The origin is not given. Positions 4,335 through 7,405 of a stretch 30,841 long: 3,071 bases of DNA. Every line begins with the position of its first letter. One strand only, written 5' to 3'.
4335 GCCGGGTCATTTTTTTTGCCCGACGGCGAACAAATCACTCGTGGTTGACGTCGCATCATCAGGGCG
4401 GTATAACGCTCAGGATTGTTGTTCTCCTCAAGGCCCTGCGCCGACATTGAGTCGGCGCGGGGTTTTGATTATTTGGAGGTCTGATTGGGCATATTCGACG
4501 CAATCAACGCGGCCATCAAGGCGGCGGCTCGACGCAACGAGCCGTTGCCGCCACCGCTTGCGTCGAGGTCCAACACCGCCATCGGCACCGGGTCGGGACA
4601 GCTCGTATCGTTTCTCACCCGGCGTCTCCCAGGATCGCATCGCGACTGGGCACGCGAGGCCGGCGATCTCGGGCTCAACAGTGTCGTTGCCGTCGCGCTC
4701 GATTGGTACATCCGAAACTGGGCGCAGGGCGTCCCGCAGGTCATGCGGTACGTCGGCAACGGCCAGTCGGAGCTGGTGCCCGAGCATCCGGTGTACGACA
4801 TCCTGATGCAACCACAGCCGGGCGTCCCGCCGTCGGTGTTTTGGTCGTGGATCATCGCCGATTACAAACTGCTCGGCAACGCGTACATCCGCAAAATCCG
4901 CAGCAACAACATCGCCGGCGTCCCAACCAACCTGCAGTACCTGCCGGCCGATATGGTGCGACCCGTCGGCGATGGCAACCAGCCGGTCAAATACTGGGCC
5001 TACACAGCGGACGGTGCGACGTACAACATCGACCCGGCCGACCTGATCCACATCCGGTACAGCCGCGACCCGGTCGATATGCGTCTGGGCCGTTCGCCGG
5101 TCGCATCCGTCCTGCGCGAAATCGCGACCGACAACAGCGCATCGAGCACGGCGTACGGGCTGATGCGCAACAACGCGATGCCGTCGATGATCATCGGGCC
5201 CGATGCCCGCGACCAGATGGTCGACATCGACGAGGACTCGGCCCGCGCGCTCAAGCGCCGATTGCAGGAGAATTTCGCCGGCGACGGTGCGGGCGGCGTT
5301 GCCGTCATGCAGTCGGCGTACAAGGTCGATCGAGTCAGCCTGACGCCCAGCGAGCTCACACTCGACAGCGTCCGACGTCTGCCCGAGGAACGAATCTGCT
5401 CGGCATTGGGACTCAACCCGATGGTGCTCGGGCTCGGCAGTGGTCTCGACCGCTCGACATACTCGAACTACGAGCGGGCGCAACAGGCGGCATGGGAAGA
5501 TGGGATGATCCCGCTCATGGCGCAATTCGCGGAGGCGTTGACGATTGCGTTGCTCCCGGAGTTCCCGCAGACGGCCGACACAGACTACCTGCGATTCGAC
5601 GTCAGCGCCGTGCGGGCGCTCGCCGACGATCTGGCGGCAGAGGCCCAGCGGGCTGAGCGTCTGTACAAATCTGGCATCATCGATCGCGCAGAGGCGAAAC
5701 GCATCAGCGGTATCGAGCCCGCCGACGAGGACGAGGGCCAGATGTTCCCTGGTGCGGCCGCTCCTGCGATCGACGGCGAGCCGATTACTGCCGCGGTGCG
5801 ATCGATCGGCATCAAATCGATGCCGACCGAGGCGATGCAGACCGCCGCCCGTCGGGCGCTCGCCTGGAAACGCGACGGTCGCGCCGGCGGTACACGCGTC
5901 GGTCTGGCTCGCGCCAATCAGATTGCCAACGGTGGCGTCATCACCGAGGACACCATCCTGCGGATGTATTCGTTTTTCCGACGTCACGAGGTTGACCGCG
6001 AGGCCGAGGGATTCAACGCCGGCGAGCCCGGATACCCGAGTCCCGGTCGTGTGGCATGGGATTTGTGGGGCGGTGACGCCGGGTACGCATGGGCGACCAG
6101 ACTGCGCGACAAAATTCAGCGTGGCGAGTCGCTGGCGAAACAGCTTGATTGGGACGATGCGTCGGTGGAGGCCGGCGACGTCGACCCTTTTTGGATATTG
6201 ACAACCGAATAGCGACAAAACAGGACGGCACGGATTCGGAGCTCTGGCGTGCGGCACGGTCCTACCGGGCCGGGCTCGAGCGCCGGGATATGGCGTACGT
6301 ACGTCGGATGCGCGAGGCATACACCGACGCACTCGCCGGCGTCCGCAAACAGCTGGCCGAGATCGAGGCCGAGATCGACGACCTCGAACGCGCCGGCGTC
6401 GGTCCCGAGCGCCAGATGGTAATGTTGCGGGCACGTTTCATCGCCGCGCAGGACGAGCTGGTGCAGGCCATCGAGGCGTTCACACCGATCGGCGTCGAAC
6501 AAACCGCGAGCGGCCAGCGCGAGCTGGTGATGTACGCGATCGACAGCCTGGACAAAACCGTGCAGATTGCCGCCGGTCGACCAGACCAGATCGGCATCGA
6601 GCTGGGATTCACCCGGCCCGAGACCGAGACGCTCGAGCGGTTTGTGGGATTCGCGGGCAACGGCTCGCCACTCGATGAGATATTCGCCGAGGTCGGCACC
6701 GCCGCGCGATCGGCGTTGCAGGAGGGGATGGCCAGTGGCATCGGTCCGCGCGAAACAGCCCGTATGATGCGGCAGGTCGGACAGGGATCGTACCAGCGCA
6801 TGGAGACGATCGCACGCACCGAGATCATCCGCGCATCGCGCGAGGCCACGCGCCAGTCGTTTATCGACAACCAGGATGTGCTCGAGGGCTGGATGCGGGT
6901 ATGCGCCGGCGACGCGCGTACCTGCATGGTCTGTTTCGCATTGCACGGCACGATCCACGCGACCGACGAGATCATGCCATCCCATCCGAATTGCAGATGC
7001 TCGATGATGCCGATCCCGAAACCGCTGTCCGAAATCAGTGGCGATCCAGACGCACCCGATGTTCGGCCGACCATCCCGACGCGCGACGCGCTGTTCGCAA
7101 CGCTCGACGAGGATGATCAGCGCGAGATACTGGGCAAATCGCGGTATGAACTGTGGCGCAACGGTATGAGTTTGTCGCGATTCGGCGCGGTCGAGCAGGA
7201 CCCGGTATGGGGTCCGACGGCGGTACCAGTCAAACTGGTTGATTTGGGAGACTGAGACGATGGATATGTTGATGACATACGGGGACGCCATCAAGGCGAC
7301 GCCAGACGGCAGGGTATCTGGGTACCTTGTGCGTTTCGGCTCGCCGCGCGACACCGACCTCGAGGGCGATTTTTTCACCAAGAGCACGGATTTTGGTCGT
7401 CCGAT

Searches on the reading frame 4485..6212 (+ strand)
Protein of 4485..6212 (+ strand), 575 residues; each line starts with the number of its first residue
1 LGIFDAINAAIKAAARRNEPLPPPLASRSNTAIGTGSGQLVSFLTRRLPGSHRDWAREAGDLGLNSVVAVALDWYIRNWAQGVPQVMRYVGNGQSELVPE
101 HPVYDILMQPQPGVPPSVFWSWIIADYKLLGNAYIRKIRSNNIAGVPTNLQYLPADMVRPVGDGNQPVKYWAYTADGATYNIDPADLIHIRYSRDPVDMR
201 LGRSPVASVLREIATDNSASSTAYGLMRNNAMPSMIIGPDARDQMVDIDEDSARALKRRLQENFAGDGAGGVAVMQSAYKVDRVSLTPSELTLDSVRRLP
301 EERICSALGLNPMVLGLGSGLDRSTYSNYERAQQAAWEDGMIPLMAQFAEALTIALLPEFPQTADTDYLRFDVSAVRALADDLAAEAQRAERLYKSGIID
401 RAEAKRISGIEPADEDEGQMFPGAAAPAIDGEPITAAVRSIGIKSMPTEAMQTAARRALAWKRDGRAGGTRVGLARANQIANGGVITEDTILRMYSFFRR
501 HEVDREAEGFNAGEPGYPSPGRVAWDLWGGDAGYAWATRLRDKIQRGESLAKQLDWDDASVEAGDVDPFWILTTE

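Call 7: search_protein_families(library=pfam, proteins=[window:4485-6212:+], max_evalue=0.01)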
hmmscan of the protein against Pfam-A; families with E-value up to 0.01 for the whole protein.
window:4485-6212:+ (575 aa): 1 family
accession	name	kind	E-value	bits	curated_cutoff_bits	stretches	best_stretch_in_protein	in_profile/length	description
PF04860.17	Phage_portal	-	8.9e-55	186.6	39.1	1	84-407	19-319/321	Phage portal protein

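Call 9: find_related_loci(query=window:4485-6212:+, collection=viral_contigs, flank=6000)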
Query window:4485-6212:+ (575 aa) in viral_contigs; peptide patterns used: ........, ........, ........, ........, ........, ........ (x = any residue, [..] = any of these).
308 stretches matched a pattern; 308 encode a relative of the query (tblastn E <= 1e-3); the best 80 are kept; 80 distinct loci.
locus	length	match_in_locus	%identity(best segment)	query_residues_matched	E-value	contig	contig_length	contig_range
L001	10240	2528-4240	81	1-575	0e+0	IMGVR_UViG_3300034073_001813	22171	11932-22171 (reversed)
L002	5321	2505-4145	81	1-550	0e+0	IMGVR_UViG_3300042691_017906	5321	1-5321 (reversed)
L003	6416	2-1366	92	121-575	0e+0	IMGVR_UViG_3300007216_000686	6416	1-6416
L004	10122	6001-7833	70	1-570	0e+0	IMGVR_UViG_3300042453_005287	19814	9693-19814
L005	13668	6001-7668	64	1-555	0e+0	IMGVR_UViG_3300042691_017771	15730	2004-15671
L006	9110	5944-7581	64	1-549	0e+0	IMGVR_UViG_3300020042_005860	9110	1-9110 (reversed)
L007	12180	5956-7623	64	1-555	0e+0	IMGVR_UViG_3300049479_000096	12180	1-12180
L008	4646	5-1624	65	18-555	0e+0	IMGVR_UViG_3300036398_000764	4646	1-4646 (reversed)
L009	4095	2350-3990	64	1-549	0e+0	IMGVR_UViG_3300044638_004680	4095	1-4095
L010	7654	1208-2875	63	1-555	0e+0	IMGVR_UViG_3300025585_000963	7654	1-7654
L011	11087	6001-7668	63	1-555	0e+0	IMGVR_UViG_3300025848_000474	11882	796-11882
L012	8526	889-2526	64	1-549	0e+0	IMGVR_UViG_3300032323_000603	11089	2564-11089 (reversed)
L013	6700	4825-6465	64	1-549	0e+0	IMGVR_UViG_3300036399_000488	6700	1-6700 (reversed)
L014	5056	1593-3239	63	1-550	0e+0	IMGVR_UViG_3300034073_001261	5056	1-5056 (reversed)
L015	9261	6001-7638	63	1-549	0e+0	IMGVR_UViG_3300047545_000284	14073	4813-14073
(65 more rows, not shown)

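Call 10: search_dna_similar(query=window:4485-6212:+, collection=phages, mode=protein, max_rows=25)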
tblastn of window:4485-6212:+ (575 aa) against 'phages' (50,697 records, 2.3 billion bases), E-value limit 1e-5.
Records with a match: 609; places in all: 609; records where one place covers at least 80% of the query: 0.
Best place of each record, by identity: <60% 609.
By first word of the organism name: Mycobacterium 228; Gordonia 68; Arthrobacter 61; Vibrio 51; Pseudomonas 22; Xanthomonas 13; Klebsiella 11; Streptococcus 11; Cellulophaga 10; Synechococcus 9; and 53 more.
By host as written in the record: Mycobacterium smegmatis mc2 155 174; Gordonia terrae 3612 63; - 25; Arthrobacter sp. ATCC 21022 18; Mycobacterium smegmatis mc#155 18; Mycobacterium smegmatis mc2155 18; Arthrobacter globiformis B-2979 16; Vibrio harveyi BAA-1116 13; and 143 more.
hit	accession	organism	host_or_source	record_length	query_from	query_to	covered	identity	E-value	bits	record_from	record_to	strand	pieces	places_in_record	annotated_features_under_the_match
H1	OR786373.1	Sinorhizobium phage Aussie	Sinorhizobium meliloti NRRL L-50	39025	40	425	67%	32.1%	4e-46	181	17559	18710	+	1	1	portal protein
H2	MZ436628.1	Microcystis phage Mwe-Yong1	Microcystis sp.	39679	25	425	70%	29.8%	1e-40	164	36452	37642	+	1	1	portal protein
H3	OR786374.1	Sinorhizobium phage StopSmel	Sinorhizobium meliloti NRRL L-50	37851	54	432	66%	30.6%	7e-43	171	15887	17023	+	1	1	portal protein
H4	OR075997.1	Synechococcus phage Sc-Yong805-2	Synechococcus elongatus PCC 7942 = ...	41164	34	404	65%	29.1%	2e-31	136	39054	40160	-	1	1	portal protein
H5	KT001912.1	Bacillus phage Silence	Bacillus megaterium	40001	21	421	70%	26.2%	4e-21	104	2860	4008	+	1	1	portal protein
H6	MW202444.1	Bacteriophage sp.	Manatee Spring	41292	65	392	57%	31.1%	3e-41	166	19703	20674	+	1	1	portal protein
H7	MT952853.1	Arthrobacter phage Orcanus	Arthrobacter globiformis NRRL B-2979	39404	68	449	66%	26.1%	1e-11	74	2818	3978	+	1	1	5: portal protein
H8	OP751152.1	Arthrobacter phage Eesa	Arthrobacter globiformis B-2979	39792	68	449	66%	25.6%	2e-12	77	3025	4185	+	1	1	5: portal protein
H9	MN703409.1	Arthrobacter phage LittleTokyo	Arthrobacter globiformis B-2979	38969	68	453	67%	25.0%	8e-16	87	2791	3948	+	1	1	5: portal protein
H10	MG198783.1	Gordonia phage Mahdia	Gordonia terrae 3612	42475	70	454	67%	24.5%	1e-11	74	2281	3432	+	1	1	portal protein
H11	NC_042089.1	Gordonia phage Mahdia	Gordonia terrae 3612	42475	70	454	67%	24.5%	1e-11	74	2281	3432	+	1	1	portal protein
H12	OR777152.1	Arthrobacter phage Cupello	Arthrobacter sp. B10-11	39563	68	445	66%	24.9%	1e-16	90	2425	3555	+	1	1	portal protein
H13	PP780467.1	Xanthomonas phage MK21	Xanthomonas citri XCC27-12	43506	71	455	67%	23.1%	1e-7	61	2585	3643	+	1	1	portal protein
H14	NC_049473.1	Arthrobacter phage Kuleana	Arthrobacter globiformis B-2979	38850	68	388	56%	27.5%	1e-18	96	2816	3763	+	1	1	5: portal protein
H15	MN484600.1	Arthrobacter phage Kuleana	Arthrobacter globiformis B-2979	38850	68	388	56%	27.5%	1e-18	96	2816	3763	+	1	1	5: portal protein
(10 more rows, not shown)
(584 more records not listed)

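Call 23: find_related_loci(query=window:4485-6212:+, collection=metagenome_contigs, flank=10000)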
Query window:4485-6212:+ (575 aa) in metagenome_contigs; peptide patterns used: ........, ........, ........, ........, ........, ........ (x = any residue, [..] = any of these).
118 stretches matched a pattern; 88 encode a relative of the query (tblastn E <= 1e-3); the best 80 are kept; 80 distinct loci.
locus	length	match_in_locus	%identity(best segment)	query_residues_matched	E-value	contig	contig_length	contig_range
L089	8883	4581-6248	64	1-555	0e+0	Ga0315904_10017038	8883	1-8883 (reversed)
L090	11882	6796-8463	63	1-555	0e+0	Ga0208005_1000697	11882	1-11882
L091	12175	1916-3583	63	1-555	0e+0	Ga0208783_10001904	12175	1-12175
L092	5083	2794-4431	64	1-549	0e+0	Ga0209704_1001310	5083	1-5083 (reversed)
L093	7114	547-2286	61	1-575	0e+0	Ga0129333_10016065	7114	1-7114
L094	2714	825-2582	60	1-549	0e+0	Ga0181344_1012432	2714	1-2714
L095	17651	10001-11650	64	1-550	0e+0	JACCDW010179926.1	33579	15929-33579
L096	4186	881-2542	64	1-550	0e+0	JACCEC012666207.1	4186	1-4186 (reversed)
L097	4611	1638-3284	64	1-550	0e+0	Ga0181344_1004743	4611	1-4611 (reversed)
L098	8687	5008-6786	59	1-555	0e+0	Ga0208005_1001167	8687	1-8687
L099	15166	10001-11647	64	1-550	0e+0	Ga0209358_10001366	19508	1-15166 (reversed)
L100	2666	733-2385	64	1-550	0e+0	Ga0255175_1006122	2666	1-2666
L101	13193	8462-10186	62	1-574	0e+0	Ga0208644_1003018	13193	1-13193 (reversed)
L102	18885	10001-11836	59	1-570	0e+0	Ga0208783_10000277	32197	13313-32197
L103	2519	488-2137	63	1-550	0e+0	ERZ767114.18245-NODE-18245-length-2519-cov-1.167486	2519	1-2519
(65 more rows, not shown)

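Call 24: find_related_loci(query=window:4485-6212:+, collection=genome_contigs, flank=10000)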
Query window:4485-6212:+ (575 aa) in genome_contigs; peptide patterns used: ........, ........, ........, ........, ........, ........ (x = any residue, [..] = any of these).
22 stretches matched a pattern, but none encodes a relative of the query by tblastn (E <= 1e-3).

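Call 36: find_homologous_proteins(query=window:4485-6212:+, max_evalue=1e-100)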
Query window:4485-6212:+ (575 aa): 624 proteins with E <= 1e-100 among 8000 candidates; the best 120 are listed.
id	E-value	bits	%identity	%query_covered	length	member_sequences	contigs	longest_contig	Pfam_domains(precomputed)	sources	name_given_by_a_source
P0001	0.0e+0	1294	100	100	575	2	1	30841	PF04860.18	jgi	jgi:HK97 family phage portal protein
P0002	0.0e+0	1242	95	100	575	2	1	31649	PF04860.18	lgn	-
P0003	0.0e+0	1210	93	100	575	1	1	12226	PF04860.18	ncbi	-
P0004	0.0e+0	1209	93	100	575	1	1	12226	PF04860.18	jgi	jgi:HK97 family phage portal protein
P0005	0.0e+0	1139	84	100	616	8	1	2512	PF04860.18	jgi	jgi:HK97 family phage portal protein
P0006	0.0e+0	1028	82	96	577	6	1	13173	PF04860.18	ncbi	-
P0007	2.2e-296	1002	77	94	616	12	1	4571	PF04860.18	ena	-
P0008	5.7e-285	965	70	100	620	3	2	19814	PF04860.18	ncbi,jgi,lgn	jgi:HK97 family phage portal protein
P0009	4.6e-271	919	80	88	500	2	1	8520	PF04860.18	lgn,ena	-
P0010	5.0e-263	892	81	85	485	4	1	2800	PF04860.18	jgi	jgi:HK97 family phage portal protein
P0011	1.3e-237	808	66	99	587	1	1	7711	PF04860.18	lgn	-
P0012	5.4e-235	800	64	97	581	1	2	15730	PF04860.18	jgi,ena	jgi:HK97 family phage portal protein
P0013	7.9e-235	799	64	97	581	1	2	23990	PF04860.18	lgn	-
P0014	1.1e-234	799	64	97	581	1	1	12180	PF04860.18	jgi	jgi:HK97 family phage portal protein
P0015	3.5e-234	797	64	97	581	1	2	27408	PF04860.18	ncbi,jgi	jgi:HK97 family phage portal protein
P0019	3.4e-233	794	66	95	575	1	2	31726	PF04860.18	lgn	-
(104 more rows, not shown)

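Call 37: find_encoding_contigs(protein=P0002, flank=10000, max_places=3)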
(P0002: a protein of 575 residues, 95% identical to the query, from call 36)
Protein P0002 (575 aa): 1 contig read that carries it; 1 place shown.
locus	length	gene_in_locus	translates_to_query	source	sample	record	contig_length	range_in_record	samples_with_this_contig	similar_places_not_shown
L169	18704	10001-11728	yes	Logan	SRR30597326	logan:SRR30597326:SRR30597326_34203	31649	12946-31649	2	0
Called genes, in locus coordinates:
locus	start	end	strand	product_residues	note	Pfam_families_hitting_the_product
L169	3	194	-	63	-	-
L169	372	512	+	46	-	-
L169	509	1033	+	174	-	PF13545:HTH_Crp_2 (weak)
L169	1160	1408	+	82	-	-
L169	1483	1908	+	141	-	-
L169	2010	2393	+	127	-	-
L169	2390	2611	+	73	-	-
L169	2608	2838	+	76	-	-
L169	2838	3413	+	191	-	-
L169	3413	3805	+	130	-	-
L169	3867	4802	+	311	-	PF03837:RecT (faint)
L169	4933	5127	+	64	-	-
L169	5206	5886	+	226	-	PF13730:HTH_36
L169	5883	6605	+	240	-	-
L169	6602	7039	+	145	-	-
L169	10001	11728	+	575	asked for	PF04860:Phage_portal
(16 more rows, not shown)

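Call 38: find_encoding_contigs(protein=P0003, flank=10000, max_places=3)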
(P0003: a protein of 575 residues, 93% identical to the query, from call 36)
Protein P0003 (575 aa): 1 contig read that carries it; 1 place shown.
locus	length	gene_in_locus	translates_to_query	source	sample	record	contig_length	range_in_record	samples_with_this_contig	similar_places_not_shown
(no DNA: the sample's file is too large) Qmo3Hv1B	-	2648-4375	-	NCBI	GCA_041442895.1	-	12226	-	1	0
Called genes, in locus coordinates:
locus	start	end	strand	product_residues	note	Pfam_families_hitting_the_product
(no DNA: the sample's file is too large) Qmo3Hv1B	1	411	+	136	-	?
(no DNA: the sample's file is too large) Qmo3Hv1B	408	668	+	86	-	-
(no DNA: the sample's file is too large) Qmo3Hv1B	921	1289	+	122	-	-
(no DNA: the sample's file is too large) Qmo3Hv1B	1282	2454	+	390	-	PF03237:Terminase_6N, PF17289:Terminase_6C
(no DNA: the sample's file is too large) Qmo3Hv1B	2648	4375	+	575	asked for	PF04860:Phage_portal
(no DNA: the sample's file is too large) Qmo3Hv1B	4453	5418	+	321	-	PF04233:Phage_Mu_F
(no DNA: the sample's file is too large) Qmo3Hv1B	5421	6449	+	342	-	-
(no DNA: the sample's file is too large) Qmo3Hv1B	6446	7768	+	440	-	PF05065:Phage_capsid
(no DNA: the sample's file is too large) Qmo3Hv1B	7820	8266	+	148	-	-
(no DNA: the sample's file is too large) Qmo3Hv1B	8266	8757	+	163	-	-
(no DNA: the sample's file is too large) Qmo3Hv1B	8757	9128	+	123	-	-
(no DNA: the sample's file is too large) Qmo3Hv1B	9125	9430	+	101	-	-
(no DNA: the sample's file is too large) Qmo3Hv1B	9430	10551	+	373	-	-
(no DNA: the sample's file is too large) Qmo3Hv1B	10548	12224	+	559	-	?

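Call 39: find_encoding_contigs(protein=P0006, flank=10000, max_places=3)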
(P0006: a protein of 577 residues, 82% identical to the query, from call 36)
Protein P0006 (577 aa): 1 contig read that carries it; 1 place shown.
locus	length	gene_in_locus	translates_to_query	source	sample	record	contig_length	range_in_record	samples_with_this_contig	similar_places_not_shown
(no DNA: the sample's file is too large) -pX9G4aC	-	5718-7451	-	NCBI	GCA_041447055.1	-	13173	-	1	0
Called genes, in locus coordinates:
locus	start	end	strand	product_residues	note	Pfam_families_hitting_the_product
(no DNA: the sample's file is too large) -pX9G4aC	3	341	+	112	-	?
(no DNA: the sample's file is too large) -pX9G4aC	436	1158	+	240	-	-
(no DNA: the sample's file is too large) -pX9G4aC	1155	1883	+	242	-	-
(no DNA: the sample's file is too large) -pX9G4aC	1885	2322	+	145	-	-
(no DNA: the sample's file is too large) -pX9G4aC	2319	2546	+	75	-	PF11195:Tad2-like (weak)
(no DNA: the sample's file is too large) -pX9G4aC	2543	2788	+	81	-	-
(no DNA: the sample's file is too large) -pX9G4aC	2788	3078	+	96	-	-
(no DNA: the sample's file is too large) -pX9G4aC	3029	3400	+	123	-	-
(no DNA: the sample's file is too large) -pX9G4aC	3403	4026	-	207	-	PF13392:HNH_3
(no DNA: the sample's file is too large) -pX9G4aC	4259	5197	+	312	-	PF17289:Terminase_6C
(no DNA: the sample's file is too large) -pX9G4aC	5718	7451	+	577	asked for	PF04860:Phage_portal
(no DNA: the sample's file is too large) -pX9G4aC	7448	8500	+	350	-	PF04233:Phage_Mu_F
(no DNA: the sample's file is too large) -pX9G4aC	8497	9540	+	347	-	-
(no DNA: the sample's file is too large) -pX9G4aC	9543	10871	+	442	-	PF05065:Phage_capsid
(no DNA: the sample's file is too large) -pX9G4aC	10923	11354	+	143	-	-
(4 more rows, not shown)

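Call 46: find_encoding_contigs(protein=P0009, flank=10000, max_places=3)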
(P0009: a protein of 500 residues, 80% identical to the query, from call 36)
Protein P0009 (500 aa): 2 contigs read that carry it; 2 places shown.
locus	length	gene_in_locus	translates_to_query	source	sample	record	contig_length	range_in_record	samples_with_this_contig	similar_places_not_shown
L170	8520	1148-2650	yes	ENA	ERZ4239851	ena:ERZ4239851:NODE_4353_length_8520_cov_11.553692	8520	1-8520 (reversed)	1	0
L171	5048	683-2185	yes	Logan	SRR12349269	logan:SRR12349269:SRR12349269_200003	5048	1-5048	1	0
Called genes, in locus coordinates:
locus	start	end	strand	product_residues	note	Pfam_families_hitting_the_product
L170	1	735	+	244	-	?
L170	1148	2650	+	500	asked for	PF04860:Phage_portal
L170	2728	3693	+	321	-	PF04233:Phage_Mu_F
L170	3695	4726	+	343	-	-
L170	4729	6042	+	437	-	PF05065:Phage_capsid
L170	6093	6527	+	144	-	-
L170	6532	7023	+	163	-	-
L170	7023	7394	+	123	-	-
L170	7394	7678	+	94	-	PF16083:Phage_holin_3_3 (weak)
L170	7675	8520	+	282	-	?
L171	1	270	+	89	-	?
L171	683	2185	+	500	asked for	PF04860:Phage_portal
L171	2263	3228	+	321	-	PF04233:Phage_Mu_F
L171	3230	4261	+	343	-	-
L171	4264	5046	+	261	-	?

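Call 47: find_encoding_contigs(protein=P0007, flank=10000, max_places=3)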
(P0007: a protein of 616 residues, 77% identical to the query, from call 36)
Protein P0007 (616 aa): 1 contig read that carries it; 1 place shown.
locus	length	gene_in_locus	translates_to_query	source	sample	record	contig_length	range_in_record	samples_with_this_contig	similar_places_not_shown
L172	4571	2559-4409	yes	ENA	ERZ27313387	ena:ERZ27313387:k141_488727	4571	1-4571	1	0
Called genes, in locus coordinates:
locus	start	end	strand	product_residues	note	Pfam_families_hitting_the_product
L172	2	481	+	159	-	?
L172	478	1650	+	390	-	PF03237:Terminase_6N, PF17289:Terminase_6C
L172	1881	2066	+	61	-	-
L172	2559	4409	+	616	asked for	PF04860:Phage_portal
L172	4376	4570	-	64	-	?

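Call 51: find_encoding_contigs(protein=P0019, flank=10000, max_places=2)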
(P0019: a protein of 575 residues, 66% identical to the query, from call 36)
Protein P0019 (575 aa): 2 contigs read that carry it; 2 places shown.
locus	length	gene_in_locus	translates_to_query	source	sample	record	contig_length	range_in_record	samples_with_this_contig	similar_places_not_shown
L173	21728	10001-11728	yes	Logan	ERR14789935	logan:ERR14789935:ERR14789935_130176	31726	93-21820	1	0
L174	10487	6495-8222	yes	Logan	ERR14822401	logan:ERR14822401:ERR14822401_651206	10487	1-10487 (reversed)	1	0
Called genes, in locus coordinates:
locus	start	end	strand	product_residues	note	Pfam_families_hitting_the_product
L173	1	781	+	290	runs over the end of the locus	?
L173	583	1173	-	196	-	-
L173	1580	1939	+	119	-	PF08774:VRR_NUC (weak)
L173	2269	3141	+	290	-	-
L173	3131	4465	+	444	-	PF13481:AAA_25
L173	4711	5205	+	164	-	-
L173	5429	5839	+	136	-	-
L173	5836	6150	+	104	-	-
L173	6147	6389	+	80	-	-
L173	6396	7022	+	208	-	PF02511:Thy1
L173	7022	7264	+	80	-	-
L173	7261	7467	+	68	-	-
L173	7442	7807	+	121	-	PF20901:Sf6_terminase (weak)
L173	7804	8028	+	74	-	-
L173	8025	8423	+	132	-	PF00692:dUTPase, PF22769:DCD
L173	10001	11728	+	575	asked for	PF04860:Phage_portal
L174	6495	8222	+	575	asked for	PF04860:Phage_portal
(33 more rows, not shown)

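Call 52: find_encoding_contigs(protein=P0011, flank=10000, max_places=2)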
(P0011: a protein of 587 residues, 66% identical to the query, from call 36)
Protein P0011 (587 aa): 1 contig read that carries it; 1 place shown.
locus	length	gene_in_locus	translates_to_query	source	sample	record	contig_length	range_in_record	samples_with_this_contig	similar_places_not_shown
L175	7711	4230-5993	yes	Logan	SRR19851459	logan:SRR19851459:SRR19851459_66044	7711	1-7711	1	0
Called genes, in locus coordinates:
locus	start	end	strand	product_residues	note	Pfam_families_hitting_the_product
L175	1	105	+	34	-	?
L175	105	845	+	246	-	-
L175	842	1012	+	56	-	-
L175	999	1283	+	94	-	-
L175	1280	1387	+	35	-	-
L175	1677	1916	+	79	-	-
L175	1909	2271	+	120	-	PF20901:Sf6_terminase (faint)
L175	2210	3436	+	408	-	PF03237:Terminase_6N, PF17289:Terminase_6C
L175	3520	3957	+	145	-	PF26929:DUF8280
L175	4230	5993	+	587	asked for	PF04860:Phage_portal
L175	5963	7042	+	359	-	PF04233:Phage_Mu_F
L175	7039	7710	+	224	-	?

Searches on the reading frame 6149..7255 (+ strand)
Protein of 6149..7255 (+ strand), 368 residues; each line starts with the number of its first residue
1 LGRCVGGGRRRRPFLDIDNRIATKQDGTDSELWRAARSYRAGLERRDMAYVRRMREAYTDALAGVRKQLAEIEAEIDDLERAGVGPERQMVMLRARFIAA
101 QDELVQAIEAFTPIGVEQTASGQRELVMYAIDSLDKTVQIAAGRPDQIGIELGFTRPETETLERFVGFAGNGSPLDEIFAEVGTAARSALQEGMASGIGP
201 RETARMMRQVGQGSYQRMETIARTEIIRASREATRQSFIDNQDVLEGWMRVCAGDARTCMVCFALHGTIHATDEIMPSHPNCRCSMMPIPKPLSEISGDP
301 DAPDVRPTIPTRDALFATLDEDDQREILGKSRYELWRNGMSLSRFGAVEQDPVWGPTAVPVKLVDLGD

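Call 16: search_protein_families(library=phrogs, proteins=[window:6149-7255:+], max_evalue=0.001)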
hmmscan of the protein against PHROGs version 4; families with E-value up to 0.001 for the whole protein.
window:6149-7255:+ (368 aa): 17 families
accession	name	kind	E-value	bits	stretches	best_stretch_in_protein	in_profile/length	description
phrog_115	-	head and packaging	9.7e-20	72.3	1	189-296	213-324/665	minor head protein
phrog_241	-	head and packaging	1.3e-19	71.8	1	68-348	70-340/679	head morphogenesis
phrog_4728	-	head and packaging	9.9e-19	68.5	1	189-295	191-305/591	head morphogenesis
phrog_595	-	head and packaging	1e-15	59.1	1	187-302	190-310/513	head maturation protease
phrog_6577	-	unknown function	4.7e-14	52.6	1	179-299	112-239/1066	-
phrog_1522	-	head and packaging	6.1e-13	49.7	1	150-357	103-271/591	head maturation protease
phrog_2841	-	head and packaging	4.3e-12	46.8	1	188-289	201-306/525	minor head protein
phrog_758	-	head and packaging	9.7e-12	45.8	1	177-289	169-290/326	head morphogenesis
phrog_7625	-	head and packaging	3.9e-11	43.5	1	188-300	133-259/504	head morphogenesis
phrog_3517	-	head and packaging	4.9e-10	40.2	1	217-295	234-334/371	head morphogenesis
phrog_2468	-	head and packaging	5.1e-10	40.3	1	185-290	151-273/303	head morphogenesis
phrog_21789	-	head and packaging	3.9e-08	32.5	1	217-299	185-268/1195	virion structural protein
phrog_1657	-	head and packaging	1.2e-07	32.4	1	203-298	203-307/337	head morphogenesis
phrog_19443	-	head and packaging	5.2e-07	29.5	1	185-289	171-284/579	minor head protein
phrog_19480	-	head and packaging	1.1e-05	24.9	1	187-289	635-736/737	head morphogenesis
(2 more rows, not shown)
